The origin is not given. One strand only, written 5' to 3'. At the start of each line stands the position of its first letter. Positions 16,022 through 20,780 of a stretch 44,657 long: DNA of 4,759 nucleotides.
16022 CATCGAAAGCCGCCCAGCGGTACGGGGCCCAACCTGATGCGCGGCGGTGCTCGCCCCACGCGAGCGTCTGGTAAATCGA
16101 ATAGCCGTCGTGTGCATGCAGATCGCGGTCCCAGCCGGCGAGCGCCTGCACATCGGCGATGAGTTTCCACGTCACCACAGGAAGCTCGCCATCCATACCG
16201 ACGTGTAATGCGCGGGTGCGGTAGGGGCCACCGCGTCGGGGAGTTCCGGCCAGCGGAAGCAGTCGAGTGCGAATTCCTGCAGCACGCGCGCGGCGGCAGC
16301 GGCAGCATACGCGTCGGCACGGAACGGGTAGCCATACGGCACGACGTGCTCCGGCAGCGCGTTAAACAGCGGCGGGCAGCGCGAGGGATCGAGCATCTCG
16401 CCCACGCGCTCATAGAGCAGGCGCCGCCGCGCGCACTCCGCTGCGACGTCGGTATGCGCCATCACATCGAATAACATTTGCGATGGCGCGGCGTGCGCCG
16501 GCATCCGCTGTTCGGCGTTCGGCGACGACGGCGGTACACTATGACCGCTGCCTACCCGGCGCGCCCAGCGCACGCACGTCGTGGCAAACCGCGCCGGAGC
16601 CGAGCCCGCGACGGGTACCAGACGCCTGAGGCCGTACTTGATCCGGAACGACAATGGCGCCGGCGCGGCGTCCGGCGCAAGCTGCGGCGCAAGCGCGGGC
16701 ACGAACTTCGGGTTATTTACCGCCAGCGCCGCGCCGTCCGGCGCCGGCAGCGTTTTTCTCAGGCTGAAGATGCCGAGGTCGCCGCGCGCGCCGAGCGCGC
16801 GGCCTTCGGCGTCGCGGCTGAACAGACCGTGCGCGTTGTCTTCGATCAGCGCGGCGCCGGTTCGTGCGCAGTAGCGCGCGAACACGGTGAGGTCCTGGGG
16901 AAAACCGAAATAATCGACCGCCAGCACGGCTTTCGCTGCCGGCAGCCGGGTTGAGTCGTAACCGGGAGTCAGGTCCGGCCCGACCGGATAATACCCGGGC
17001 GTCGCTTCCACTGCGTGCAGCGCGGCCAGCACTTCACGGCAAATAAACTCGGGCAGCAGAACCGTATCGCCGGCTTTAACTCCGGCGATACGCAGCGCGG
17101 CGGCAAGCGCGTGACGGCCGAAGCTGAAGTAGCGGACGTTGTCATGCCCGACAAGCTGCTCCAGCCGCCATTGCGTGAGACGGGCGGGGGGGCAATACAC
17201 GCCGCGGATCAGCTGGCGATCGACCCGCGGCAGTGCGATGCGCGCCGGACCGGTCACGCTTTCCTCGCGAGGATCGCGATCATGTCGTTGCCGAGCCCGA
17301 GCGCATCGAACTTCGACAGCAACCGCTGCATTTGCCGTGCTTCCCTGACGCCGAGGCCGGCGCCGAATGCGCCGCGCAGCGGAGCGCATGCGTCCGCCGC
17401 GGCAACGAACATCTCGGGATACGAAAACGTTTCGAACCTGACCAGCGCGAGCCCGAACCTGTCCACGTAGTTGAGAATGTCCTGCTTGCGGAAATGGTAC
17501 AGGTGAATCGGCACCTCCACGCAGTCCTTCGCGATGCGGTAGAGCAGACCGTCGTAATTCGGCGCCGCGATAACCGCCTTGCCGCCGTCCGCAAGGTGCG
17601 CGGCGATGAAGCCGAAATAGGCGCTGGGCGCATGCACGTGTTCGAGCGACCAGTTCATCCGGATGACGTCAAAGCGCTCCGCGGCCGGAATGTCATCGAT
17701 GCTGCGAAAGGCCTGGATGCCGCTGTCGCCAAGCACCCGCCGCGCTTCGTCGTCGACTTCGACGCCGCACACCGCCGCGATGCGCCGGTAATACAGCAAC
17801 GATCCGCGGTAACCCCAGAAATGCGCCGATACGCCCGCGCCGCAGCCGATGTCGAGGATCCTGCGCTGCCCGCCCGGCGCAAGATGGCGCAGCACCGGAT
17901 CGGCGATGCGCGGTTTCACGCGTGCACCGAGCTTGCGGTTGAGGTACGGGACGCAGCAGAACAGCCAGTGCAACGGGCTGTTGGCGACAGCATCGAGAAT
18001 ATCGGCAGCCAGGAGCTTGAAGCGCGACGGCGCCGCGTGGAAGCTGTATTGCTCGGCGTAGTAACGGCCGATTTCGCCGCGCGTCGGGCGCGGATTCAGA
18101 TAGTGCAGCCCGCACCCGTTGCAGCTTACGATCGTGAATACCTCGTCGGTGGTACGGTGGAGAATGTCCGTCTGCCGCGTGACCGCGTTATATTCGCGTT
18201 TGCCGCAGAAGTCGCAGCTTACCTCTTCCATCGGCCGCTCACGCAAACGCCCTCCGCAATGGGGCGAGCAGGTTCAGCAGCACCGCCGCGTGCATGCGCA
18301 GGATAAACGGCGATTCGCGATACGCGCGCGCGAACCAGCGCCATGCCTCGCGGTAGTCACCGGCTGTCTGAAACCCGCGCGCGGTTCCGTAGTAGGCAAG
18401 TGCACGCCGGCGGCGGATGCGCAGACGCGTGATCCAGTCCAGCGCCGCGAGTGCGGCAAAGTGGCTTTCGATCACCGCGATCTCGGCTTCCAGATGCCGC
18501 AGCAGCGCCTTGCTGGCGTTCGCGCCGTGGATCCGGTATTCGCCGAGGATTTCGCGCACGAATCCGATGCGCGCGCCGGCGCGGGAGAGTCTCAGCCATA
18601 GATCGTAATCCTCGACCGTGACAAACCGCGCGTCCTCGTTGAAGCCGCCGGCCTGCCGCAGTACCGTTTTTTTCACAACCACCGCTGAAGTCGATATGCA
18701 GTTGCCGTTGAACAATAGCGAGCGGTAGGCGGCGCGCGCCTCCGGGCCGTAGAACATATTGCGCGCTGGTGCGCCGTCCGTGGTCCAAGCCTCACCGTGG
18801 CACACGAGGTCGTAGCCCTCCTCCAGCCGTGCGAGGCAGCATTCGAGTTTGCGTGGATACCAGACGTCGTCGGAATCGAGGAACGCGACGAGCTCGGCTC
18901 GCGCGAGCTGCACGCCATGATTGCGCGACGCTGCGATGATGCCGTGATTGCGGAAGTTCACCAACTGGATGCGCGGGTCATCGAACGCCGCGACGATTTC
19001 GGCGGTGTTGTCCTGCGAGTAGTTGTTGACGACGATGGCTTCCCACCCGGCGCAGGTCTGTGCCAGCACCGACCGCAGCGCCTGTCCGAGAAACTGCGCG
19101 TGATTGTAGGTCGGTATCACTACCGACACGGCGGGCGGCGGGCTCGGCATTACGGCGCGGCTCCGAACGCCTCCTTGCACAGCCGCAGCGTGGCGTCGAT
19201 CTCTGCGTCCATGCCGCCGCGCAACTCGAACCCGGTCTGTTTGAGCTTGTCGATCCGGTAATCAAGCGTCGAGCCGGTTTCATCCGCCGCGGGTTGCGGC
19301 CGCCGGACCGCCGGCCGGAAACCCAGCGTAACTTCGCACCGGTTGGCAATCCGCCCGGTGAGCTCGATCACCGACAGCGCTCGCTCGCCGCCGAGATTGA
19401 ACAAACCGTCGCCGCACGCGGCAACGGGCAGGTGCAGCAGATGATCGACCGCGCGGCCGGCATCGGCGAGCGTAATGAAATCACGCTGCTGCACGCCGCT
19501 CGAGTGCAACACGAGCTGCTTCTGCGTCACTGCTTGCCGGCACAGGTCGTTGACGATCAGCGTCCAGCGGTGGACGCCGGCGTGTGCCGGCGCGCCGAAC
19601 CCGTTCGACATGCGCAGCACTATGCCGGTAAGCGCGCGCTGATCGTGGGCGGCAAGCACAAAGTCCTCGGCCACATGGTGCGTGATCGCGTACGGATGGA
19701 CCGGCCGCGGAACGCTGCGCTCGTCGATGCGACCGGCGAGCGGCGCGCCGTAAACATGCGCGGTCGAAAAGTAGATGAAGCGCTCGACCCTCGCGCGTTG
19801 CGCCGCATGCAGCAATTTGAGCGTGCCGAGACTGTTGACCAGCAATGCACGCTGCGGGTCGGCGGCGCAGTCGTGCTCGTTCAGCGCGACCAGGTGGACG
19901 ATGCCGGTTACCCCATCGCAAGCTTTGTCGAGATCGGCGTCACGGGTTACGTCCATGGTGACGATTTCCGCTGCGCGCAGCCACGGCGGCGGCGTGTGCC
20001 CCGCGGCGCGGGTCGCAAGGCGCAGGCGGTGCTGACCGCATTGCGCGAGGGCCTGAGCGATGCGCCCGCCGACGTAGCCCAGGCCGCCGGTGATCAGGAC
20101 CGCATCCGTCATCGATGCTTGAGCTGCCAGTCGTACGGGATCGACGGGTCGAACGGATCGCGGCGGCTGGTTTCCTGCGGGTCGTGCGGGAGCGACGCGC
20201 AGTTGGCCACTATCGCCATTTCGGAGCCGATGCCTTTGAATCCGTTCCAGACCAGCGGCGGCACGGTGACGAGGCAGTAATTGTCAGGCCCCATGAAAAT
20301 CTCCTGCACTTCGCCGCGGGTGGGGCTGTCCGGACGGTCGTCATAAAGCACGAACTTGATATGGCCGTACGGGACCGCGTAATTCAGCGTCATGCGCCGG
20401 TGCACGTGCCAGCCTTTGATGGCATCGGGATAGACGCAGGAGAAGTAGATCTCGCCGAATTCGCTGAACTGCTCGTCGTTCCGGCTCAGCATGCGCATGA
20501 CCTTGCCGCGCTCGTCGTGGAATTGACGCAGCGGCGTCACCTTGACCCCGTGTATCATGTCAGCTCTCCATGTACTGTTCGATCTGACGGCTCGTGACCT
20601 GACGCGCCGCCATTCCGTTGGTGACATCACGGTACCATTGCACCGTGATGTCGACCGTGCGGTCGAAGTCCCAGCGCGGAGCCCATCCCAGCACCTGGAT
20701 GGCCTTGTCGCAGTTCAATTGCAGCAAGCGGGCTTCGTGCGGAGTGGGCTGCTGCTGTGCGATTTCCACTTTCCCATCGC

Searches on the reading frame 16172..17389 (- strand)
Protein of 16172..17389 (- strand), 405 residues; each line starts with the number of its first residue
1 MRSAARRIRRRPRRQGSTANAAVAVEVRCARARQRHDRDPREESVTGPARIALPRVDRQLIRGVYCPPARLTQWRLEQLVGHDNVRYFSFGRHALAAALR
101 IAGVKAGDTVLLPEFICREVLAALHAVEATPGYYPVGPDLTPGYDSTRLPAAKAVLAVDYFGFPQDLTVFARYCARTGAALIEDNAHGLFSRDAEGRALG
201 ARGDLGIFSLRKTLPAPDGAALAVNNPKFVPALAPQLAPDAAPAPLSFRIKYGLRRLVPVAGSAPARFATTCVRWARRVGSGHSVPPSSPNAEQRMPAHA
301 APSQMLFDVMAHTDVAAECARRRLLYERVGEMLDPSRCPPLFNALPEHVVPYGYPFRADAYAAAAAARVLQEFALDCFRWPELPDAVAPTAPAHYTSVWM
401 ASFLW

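Call 44: search_protein_families(library=pfam, proteins=[window:16172-17389:-], max_evalue=0.001)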
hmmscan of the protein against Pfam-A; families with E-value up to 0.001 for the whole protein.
window:16172-17389:- (405 aa): 1 family
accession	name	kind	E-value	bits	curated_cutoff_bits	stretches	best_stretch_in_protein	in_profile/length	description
PF01041.23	DegT_DnrJ_EryC1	-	4.1e-14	53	19.8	1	76-228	33-190/360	DegT/DnrJ/EryC1/StrS aminotransferase family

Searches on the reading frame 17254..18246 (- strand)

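Call 44: search_protein_families(library=pfam, proteins=[window:17254-18246:-], max_evalue=0.001)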
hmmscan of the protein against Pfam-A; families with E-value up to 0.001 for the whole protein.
window:17254-18246:- (330 aa): 5 families
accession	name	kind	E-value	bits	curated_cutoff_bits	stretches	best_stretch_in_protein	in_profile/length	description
PF13489.12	Methyltransf_23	-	3.2e-16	59.9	27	1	110-269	5-162/164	Methyltransferase domain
PF08241.18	Methyltransf_11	-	2.5e-06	28.5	21.2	1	131-226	1-95/95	Methyltransferase domain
PF08242.18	Methyltransf_12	-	1.8e-05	25.8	30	1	131-223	1-97/98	Methyltransferase domain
PF13847.12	Methyltransf_31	-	2.1e-05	24.7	27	1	128-245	5-129/145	Methyltransferase domain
PF13649.12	Methyltransf_25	-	3e-05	25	27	0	130-222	1-97/97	Methyltransferase domain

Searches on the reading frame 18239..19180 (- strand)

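Call 44: search_protein_families(library=pfam, proteins=[window:18239-19180:-], max_evalue=0.001)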
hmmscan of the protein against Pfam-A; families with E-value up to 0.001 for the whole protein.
window:18239-19180:- (313 aa): 5 families
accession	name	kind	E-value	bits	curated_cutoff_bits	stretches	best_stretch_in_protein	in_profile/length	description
PF00535.33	Glycos_transf_2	-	1.5e-29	103.5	23.3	1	19-128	1-113/168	Glycosyl transferase family 2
PF13641.12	Glyco_tranf_2_3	-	1.1e-20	75.1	27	1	16-210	2-206/230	Glycosyltransferase like family 2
PF10111.15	Glyco_tranf_2_2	-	3.7e-16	59.9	27.3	1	19-116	1-103/276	Glycosyltransferase like family 2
PF13632.12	Glyco_trans_2_3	-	4.3e-07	30.4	27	1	98-231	2-117/198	Glycosyl transferase family group 2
PF13506.12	Glyco_transf_21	-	0.00021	21.3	21.7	1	88-215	24-154/174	Glycosyl transferase family 21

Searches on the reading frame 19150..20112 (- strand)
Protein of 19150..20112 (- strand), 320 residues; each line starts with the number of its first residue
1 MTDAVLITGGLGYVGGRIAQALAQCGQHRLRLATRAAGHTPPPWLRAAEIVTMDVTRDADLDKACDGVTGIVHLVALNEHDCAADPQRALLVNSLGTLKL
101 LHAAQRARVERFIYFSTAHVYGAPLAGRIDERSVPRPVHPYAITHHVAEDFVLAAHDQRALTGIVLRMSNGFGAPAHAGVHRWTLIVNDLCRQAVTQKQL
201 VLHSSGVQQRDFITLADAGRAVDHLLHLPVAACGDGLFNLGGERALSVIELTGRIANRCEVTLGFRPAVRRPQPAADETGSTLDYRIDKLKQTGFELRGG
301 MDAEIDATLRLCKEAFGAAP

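Call 44: search_protein_families(library=pfam, proteins=[window:19150-20112:-], max_evalue=0.001)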
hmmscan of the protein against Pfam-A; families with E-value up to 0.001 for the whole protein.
window:19150-20112:- (320 aa): 9 families
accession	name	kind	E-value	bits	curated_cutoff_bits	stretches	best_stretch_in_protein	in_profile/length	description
PF01370.27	Epimerase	-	2.1e-36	126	20.9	1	5-241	1-240/240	NAD dependent epimerase/dehydratase family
PF16363.11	GDP_Man_Dehyd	-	1.7e-18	67.7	27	1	6-227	1-238/332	GDP-mannose 4,6 dehydratase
PF01073.25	3Beta_HSD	-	2e-18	66.8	22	1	6-172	1-182/280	3-beta hydroxysteroid dehydrogenase/isomerase family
PF13460.12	NAD_binding_10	-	1.9e-12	47.9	27.2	1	9-152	1-131/184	NAD(P)H-binding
PF04321.23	RmlD_sub_bind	-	1e-11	44.9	27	1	5-284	3-259/287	RmlD substrate binding domain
PF07993.18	NAD_binding_4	-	1.1e-07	31.7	20.1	1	58-178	79-214/258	Male sterility protein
PF02719.21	Polysacc_synt_2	-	1e-05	25.3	20.2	1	5-117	1-128/293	Polysaccharide biosynthesis protein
PF08659.16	KR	-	0.00017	22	22.6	1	5-116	3-135/180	KR domain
PF05368.20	NmrA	-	0.00042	20.4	27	1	2-116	2-106/298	NmrA-like family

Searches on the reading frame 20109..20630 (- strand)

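Call 44: search_protein_families(library=pfam, proteins=[window:20109-20630:-], max_evalue=0.001)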
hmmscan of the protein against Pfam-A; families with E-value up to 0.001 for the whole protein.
window:20109-20630:- (173 aa): 1 family
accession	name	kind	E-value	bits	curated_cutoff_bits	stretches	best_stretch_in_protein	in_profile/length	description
PF00908.23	dTDP_sugar_isom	-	1.1e-09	38.7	27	1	26-169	4-153/168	dTDP-4-dehydrorhamnose 3,5-epimerase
